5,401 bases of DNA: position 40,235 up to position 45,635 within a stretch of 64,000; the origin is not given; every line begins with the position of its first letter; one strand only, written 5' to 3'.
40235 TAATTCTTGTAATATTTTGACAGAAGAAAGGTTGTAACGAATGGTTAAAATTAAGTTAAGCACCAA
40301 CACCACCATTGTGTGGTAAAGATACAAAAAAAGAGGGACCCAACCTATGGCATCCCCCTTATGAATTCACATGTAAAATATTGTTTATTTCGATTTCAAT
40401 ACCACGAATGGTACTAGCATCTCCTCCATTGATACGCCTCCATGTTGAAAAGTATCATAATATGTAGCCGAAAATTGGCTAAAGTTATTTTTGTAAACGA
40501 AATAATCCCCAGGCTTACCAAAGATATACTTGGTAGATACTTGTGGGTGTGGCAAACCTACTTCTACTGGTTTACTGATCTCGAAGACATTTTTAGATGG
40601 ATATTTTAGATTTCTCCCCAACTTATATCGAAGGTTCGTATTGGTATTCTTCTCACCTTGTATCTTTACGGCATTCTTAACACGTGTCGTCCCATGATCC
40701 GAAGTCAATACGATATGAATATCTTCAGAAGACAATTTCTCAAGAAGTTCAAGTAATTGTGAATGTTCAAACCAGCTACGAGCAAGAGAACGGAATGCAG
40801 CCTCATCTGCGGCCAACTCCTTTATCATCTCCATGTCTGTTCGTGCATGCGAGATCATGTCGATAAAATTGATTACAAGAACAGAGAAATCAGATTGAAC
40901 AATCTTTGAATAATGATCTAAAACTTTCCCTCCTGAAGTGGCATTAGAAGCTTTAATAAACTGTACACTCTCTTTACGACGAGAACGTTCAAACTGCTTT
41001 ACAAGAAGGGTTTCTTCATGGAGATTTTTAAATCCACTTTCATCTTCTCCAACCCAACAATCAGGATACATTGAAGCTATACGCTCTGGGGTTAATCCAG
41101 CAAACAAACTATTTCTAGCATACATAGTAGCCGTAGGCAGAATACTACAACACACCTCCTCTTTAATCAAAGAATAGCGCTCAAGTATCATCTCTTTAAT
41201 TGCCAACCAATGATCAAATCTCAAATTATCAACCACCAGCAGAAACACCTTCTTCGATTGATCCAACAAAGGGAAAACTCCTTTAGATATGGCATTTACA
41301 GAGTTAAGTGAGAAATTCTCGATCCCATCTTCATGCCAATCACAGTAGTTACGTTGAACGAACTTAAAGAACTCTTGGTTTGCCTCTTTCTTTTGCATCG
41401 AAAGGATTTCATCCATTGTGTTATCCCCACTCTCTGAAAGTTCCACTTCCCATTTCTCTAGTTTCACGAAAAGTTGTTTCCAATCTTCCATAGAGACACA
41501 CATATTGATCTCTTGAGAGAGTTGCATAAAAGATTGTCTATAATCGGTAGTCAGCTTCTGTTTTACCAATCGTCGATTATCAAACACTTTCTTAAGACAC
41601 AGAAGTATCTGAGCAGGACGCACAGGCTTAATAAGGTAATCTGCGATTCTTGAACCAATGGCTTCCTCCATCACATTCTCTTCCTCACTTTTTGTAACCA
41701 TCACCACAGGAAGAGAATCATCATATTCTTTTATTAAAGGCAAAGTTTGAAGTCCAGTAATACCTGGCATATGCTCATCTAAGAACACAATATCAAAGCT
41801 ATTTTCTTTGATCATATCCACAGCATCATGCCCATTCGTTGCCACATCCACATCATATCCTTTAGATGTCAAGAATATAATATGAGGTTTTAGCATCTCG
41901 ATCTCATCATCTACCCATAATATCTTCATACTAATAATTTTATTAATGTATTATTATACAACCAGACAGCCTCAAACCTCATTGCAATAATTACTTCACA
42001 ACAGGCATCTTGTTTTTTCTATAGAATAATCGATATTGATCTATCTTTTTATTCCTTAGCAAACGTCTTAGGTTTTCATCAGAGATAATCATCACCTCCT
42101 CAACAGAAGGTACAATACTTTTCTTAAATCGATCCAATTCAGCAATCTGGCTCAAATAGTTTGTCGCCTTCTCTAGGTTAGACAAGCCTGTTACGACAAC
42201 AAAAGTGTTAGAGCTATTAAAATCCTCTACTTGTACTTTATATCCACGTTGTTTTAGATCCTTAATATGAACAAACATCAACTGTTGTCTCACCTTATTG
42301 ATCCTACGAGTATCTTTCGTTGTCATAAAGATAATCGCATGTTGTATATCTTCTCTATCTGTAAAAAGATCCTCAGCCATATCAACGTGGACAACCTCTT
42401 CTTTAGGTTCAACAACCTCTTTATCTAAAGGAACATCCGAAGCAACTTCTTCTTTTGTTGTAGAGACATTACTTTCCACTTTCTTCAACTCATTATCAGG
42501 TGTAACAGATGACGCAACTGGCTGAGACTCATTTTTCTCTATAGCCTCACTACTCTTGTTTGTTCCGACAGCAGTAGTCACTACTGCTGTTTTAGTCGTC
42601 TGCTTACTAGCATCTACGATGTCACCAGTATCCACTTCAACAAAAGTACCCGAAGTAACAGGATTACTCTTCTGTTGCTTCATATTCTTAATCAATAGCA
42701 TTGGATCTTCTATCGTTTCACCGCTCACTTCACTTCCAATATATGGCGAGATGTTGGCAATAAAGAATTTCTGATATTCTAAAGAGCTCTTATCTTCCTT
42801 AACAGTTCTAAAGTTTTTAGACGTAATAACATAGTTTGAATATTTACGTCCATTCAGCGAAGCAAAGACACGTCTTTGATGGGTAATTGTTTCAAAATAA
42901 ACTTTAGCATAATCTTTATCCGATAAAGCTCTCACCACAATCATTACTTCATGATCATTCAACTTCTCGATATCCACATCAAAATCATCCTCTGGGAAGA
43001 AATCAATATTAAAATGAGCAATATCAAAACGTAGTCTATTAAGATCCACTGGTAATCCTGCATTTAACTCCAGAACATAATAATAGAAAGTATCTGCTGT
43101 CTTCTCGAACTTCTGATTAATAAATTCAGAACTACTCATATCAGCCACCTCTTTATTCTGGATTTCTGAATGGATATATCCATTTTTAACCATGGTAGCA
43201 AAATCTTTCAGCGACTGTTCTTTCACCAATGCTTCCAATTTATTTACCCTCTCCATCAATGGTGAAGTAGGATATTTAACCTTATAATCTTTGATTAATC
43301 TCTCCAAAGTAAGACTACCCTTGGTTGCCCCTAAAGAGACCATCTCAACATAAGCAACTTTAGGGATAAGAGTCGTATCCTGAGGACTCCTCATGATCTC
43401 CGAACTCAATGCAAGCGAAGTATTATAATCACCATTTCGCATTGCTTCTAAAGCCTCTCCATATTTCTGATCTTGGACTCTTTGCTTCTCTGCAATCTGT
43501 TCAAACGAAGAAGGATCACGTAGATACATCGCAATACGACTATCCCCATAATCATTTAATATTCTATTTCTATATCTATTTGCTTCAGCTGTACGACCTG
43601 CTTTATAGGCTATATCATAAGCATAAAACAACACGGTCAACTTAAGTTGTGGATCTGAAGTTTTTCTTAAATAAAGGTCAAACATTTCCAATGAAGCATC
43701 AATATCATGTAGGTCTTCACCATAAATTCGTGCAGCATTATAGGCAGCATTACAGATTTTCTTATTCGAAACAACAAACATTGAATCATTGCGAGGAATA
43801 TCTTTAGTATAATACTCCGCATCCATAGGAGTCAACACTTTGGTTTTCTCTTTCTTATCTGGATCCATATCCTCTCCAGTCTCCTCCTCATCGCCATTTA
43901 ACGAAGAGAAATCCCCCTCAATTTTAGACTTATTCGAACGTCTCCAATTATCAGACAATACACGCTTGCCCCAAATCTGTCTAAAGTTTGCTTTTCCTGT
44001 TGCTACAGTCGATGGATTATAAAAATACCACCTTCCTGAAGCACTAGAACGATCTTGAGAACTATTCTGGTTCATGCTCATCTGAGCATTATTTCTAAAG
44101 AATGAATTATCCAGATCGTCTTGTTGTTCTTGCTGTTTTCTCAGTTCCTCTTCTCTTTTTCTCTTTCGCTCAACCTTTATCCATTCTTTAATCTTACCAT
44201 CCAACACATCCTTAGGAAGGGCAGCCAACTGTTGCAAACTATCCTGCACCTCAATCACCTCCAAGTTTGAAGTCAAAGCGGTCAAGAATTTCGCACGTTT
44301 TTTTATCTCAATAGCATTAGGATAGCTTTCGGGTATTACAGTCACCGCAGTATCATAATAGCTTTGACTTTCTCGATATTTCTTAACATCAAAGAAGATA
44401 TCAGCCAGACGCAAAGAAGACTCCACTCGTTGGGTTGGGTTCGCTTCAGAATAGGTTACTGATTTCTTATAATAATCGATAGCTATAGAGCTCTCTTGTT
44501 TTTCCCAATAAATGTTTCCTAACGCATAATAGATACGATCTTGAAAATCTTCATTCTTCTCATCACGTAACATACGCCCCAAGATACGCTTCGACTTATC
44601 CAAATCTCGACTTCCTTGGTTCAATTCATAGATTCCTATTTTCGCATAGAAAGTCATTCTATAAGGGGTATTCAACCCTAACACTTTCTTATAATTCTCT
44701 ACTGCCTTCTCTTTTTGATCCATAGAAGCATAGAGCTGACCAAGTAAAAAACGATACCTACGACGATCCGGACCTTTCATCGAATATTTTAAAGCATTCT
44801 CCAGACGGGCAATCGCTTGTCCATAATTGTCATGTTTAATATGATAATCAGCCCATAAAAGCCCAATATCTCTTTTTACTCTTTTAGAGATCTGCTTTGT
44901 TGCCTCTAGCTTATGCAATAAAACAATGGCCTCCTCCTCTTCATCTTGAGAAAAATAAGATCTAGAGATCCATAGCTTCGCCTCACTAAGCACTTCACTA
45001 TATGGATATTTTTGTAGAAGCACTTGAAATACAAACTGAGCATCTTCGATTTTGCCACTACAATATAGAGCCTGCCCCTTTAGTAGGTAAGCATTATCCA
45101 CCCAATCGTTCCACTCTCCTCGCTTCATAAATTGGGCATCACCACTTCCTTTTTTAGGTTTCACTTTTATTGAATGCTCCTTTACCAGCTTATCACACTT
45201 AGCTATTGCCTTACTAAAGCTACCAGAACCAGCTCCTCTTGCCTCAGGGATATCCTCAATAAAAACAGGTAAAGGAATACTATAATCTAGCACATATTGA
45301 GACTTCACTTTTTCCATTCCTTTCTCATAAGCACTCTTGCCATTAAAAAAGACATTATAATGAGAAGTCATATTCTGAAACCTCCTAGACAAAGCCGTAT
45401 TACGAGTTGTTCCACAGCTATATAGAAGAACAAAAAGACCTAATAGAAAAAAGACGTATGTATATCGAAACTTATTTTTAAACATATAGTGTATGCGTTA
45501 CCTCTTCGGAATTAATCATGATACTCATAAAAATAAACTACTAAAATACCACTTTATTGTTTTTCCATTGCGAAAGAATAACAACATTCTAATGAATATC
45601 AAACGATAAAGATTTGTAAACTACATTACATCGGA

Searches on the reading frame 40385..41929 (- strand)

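Call 21: search_protein_families(library=ncbifam, proteins=[window:40385-41929:-], max_evalue=0.001)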
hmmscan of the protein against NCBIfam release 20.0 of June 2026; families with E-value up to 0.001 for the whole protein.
window:40385-41929:- (514 aa): 92 families (the best 25 are shown)
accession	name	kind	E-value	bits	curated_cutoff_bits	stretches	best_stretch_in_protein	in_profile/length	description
NF052313.1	T9SS_RR_PorX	equivalog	2.8e-217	722.5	300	1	2-514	2-513/513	T9SS response regulator signal transducer PorX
NF033449.0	BREX_PglZ_3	exception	1.9e-29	102.5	250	1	99-510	251-640/642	BREX-3 system phosphatase PglZ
NF047793.1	ResRegPgtA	equivalog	5.2e-20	71.7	650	1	2-126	7-131/414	two-component system response regulator PgtA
NF007689.0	PRK10365.1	equivalog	4.9e-15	55.3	760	1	2-127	7-132/441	sigma-54-dependent response regulator transcription factor ZraR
NF041946.1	LuxO_transreg_Vib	equivalog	1.2e-14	54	800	1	19-127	15-123/463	quorum-sensing sigma-54 dependent transcriptional regulator LuxO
NF041734.1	resp_reg_RppA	equivalog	1.3e-14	54.1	250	1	1-178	1-178/229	two-component system response regulator RppA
NF008469.0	PRK11361.1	equivalog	2.9e-14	52.6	714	1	2-125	6-135/461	acetoacetate metabolism transcriptional regulator AtoC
NF053512.1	nitric_RR_NosR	exception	1e-13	51.2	400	1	3-126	1-127/422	response regulator c-di-GMP phosphodiesterase, NosR family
NF033117.2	vanR_ACDEGLN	exception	1.5e-13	50.9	350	1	3-127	1-122/226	VanR-ABDEGLN family response regulator transcription factor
NF008318.0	PRK11107.1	equivalog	2.2e-13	49.2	890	1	1-143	668-812/920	two-component sensor histidine kinase BarA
TIGR02154.1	PhoB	equivalog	2.6e-13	49.8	296.2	1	2-125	4-127/226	phosphate regulon transcriptional regulator PhoB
NF007005.1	PRK09468.1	equivalog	5.1e-13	49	331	1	2-119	5-122/237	osmolarity response regulator transcription factor OmpR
NF007135.0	PRK09581.1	equivalog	5.2e-13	48.6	474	1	2-124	4-128/457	PleD family two-component system response regulator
NF007982.1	PRK10710.1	equivalog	1.2e-12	47.9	380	1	2-128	9-132/235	envelope stress response regulator BaeR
NF040689.1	MtrAB_MtrA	equivalog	1.7e-12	47.2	300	1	3-115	1-112/219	MtrAB system response regulator MtrA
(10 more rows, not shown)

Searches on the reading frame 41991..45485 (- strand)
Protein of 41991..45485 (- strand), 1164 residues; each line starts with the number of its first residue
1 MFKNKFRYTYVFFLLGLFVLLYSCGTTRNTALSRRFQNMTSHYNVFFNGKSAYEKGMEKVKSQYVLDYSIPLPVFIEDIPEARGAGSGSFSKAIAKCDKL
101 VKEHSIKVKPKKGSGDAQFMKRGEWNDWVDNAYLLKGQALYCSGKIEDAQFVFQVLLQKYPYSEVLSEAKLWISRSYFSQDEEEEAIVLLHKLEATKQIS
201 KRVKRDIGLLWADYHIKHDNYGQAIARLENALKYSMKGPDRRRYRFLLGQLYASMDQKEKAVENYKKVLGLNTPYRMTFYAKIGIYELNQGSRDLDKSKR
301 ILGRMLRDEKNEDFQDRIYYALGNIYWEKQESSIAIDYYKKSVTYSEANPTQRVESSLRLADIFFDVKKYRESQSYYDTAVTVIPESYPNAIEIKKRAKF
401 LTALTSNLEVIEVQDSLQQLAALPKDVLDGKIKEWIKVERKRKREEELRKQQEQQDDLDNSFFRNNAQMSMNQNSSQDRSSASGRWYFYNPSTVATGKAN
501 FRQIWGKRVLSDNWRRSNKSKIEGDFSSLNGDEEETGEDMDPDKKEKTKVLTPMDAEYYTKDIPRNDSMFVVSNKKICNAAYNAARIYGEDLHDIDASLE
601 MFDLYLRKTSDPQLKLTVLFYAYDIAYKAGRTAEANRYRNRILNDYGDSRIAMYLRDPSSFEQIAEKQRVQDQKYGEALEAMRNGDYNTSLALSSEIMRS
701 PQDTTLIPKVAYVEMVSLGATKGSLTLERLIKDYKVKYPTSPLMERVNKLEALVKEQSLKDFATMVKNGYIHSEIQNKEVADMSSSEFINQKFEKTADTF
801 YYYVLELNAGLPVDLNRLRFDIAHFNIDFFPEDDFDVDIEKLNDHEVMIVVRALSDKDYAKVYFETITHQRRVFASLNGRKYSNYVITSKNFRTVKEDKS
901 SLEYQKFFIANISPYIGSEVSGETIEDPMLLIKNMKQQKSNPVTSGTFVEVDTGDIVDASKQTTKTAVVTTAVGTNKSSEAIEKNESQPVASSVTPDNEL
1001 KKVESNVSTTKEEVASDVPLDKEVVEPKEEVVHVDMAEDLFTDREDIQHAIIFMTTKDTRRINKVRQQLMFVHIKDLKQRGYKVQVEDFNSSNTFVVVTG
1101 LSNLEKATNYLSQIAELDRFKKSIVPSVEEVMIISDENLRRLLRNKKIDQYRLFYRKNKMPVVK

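Call 21: search_protein_families(library=ncbifam, proteins=[window:41991-45485:-], max_evalue=0.001)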
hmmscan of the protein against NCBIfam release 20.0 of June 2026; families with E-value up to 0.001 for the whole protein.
window:41991-45485:- (1164 aa): 8 families
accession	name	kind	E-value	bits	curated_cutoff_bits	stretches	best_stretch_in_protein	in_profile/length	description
NF052312.1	T9SS_PorW_SprE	equivalog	2.2e-174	582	250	1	18-749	2-715/716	type IX secretion system periplasmic lipoprotein PorW/SprE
TIGR02795.1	tol_pal_ybgF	equivalog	4.9e-11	43.3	90.1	1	128-194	37-103/119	tol-pal system protein YbgF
TIGR03302.1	OM_YfiO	subfamily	9.5e-10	38.4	81.4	1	126-188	29-91/239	outer membrane protein assembly factor BamD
NF040959.1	MamA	equivalog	2.6e-09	36.8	200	1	160-287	64-183/204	magnetosome protein MamA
TIGR02917.1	PEP_TPR_lipo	equivalog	3.8e-07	28.4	312.2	1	134-386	299-531/899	XrtA/PEP-CTERM system TPR-repeat protein PrsT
NF002725.1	PRK02603.1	equivalog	2.3e-05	24.5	143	0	219-281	49-111/173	photosystem I assembly protein Ycf3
TIGR02521.1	type_IV_pilW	equivalog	0.00021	20.9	154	0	214-384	40-199/234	type IV pilus biogenesis/stability protein PilW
NF052415.1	T3SS_chap_SctY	equivalog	0.00032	21.2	70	0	177-269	16-104/106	type III secretion apparatus assembly chaperone SctY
